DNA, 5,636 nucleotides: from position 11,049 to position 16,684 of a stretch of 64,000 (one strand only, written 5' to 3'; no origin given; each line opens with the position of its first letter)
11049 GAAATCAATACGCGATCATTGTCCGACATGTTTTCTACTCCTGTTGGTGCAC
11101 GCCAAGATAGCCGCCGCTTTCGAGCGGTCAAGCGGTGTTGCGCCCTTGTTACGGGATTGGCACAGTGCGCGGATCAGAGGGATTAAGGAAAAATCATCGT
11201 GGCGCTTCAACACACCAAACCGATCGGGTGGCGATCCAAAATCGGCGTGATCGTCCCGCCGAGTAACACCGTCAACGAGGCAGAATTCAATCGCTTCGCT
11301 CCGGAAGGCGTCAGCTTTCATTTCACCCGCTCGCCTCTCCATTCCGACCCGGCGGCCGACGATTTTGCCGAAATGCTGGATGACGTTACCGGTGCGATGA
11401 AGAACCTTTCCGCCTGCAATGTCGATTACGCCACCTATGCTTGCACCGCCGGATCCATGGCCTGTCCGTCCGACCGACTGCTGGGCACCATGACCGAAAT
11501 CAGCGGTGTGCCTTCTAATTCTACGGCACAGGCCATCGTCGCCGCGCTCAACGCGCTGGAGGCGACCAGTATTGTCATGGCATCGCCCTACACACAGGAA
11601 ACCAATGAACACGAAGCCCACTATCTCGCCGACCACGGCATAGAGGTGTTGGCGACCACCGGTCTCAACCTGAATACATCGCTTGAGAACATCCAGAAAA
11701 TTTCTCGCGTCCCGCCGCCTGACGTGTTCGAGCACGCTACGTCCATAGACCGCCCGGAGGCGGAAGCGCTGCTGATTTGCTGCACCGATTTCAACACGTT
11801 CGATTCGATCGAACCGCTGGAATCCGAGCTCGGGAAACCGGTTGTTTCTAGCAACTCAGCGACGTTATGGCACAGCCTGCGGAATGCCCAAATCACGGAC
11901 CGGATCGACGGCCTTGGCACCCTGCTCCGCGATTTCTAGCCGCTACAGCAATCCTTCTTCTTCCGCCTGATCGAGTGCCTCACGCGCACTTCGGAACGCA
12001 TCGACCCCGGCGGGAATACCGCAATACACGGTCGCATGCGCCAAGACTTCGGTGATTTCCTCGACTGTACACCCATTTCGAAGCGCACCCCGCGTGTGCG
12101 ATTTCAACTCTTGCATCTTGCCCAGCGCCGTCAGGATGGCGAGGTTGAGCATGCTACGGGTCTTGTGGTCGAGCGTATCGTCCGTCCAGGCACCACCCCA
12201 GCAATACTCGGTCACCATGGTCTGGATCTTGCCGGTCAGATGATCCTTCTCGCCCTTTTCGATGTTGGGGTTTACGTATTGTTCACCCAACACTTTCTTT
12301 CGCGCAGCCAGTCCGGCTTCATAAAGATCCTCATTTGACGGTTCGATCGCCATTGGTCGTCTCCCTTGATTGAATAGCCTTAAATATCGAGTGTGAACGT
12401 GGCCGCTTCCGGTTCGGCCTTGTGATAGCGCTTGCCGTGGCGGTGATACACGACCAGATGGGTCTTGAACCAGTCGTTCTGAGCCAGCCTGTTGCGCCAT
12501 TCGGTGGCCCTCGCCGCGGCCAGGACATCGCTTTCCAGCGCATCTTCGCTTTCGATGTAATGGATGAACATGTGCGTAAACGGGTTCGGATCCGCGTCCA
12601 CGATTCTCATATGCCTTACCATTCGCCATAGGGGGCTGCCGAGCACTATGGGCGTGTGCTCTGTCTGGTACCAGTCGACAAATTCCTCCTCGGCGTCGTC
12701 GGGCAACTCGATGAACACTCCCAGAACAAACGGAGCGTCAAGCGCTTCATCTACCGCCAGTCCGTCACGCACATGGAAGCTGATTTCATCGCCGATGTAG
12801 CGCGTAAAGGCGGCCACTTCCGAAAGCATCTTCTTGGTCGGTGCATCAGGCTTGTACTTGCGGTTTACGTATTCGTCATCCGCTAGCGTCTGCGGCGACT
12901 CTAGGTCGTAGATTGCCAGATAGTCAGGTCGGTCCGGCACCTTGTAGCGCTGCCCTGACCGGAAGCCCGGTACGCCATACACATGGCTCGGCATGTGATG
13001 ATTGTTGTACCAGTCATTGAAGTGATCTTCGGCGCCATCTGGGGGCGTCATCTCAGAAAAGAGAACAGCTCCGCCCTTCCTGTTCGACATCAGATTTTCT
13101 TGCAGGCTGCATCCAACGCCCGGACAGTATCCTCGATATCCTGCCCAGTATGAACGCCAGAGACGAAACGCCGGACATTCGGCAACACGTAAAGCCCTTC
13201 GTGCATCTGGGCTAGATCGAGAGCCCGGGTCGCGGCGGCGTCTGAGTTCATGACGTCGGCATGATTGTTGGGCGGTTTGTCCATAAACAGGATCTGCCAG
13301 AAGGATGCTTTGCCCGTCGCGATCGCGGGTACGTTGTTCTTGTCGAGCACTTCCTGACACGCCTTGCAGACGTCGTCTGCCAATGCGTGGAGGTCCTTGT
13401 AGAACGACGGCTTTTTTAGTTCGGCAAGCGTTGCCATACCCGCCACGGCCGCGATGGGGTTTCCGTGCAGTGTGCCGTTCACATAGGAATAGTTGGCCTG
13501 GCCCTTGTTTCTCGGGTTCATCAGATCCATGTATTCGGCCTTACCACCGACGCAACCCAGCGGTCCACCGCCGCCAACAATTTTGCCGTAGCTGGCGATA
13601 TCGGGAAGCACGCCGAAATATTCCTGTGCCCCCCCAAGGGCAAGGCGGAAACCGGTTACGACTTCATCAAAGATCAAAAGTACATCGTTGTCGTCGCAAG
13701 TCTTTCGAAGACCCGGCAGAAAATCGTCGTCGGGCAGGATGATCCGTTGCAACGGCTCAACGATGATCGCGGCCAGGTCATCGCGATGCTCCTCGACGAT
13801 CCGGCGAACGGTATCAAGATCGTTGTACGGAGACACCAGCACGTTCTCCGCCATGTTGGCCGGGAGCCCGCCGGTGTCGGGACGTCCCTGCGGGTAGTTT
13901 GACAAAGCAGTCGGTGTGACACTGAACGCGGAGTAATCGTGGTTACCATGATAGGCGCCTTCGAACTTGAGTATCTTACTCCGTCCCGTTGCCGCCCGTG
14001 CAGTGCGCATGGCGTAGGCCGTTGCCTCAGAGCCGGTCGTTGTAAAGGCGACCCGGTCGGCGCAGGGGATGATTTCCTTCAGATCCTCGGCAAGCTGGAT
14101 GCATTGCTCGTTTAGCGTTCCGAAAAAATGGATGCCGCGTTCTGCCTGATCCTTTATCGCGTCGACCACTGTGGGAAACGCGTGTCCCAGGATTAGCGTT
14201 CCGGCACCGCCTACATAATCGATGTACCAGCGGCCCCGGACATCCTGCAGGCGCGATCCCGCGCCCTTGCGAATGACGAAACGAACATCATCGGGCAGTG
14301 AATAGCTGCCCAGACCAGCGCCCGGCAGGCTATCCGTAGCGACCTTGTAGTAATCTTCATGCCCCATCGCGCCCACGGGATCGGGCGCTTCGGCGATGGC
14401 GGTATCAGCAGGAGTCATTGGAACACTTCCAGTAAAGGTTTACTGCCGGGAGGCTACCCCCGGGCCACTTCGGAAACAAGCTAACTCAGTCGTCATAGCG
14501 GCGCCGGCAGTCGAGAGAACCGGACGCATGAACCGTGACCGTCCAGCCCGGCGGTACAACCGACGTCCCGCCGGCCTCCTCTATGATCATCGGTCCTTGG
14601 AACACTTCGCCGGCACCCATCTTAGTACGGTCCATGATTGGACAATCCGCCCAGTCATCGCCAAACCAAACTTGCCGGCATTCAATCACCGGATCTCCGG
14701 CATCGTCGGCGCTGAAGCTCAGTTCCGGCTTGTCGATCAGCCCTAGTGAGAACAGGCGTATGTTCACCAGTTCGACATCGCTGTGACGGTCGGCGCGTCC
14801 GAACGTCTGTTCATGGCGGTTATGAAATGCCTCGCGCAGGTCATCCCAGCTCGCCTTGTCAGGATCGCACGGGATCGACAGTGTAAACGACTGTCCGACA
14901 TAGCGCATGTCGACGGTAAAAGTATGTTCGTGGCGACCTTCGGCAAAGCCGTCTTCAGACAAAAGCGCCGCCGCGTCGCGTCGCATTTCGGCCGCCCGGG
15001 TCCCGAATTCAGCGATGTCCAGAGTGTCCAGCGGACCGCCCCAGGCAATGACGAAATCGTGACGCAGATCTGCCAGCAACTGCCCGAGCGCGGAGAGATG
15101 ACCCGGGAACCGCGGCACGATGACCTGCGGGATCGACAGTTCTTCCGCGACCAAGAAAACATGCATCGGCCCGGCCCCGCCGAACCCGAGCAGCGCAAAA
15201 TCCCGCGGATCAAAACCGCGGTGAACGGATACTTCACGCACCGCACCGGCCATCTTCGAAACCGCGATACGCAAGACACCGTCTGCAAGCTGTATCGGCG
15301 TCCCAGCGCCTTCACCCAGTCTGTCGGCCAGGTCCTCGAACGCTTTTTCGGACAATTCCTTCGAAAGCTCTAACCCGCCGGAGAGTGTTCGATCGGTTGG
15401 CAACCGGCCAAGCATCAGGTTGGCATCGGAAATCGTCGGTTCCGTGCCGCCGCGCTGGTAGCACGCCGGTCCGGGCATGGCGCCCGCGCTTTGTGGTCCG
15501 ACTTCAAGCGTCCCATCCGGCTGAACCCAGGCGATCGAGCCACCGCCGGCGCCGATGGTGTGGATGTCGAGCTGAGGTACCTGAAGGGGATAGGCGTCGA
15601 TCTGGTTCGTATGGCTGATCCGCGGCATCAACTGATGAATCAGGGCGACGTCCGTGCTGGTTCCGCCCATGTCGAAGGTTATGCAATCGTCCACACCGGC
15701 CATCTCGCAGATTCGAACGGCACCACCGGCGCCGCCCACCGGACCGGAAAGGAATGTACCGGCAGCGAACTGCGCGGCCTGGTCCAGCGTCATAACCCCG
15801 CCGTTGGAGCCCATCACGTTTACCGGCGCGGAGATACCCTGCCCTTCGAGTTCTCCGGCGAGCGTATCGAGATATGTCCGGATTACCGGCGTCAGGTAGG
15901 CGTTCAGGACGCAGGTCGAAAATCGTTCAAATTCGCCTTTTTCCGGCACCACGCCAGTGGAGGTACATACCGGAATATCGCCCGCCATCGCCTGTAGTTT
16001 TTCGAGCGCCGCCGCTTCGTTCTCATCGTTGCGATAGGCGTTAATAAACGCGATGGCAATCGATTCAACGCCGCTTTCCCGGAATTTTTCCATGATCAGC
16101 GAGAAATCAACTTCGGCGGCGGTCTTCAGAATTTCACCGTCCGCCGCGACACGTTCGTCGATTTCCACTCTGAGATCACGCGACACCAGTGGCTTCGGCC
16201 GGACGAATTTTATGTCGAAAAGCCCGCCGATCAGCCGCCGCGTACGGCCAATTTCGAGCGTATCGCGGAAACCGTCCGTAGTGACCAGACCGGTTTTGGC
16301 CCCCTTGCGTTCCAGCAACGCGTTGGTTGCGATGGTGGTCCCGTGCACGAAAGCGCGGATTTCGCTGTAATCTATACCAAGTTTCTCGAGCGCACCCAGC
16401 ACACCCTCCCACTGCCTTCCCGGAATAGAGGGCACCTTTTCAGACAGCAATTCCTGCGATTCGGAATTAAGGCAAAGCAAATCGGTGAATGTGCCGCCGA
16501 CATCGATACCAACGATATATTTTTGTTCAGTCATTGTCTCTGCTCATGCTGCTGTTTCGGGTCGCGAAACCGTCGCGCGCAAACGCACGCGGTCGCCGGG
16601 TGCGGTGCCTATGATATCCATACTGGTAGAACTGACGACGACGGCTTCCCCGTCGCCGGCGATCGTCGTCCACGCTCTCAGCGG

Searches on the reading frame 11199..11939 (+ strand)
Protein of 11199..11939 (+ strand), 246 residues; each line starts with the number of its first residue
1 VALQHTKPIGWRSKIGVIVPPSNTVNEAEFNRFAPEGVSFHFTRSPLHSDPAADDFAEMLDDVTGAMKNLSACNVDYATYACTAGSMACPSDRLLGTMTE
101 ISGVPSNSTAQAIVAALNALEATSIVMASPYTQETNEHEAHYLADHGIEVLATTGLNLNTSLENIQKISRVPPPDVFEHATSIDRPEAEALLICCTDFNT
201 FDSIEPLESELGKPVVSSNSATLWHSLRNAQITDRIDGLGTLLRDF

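Call 84: search_protein_families(library=pfam, proteins=[window:11199-11939:+])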
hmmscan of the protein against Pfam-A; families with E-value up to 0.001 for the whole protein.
window:11199-11939:+ (246 aa): 2 families
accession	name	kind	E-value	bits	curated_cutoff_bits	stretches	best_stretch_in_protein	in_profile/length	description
PF17645.6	Amdase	-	2.4e-27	96.5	25.9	1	15-243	1-228/228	Arylmalonate decarboxylase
PF01177.27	Asp_Glu_race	-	1.1e-08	35.6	31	1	15-224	1-209/211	Asp/Glu/Hydantoin racemase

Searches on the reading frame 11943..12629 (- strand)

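Call 51: search_protein_families(library=pfam, proteins=[window:11943-12629:-], max_evalue=0.01)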
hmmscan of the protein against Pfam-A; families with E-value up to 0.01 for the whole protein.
window:11943-12629:- (228 aa): 1 family
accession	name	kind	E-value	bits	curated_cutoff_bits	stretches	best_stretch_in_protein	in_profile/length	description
PF02627.25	CMD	-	1.1e-22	80.2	23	1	135-217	3-84/84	Carboxymuconolactone decarboxylase family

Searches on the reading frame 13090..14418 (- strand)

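Call 84: search_protein_families(library=pfam, proteins=[window:13090-14418:-])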
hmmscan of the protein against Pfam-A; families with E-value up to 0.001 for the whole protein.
window:13090-14418:- (442 aa): 1 family
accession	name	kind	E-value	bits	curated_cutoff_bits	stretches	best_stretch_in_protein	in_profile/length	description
PF00202.27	Aminotran_3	-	7.2e-58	196.6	30.5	1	45-382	9-354/403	Aminotransferase class-III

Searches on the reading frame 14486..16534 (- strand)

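Call 84: search_protein_families(library=pfam, proteins=[window:14486-16534:-])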
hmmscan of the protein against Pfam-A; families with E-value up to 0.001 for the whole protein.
window:14486-16534:- (682 aa): 3 families
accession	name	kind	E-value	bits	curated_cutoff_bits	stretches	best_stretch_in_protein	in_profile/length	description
PF01968.24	Hydantoinase_A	-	1.4e-96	323.6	22.9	1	204-493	1-290/291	Hydantoinase/oxoprolinase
PF05378.19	Hydant_A_N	-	3.3e-47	160.9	25.2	1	8-182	2-174/176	Hydantoinase/oxoprolinase N-terminal region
PF19278.4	Hydant_A_C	-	1.6e-10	41.1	21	1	515-668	19-182/193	Hydantoinase/oxoprolinase C-terminal domain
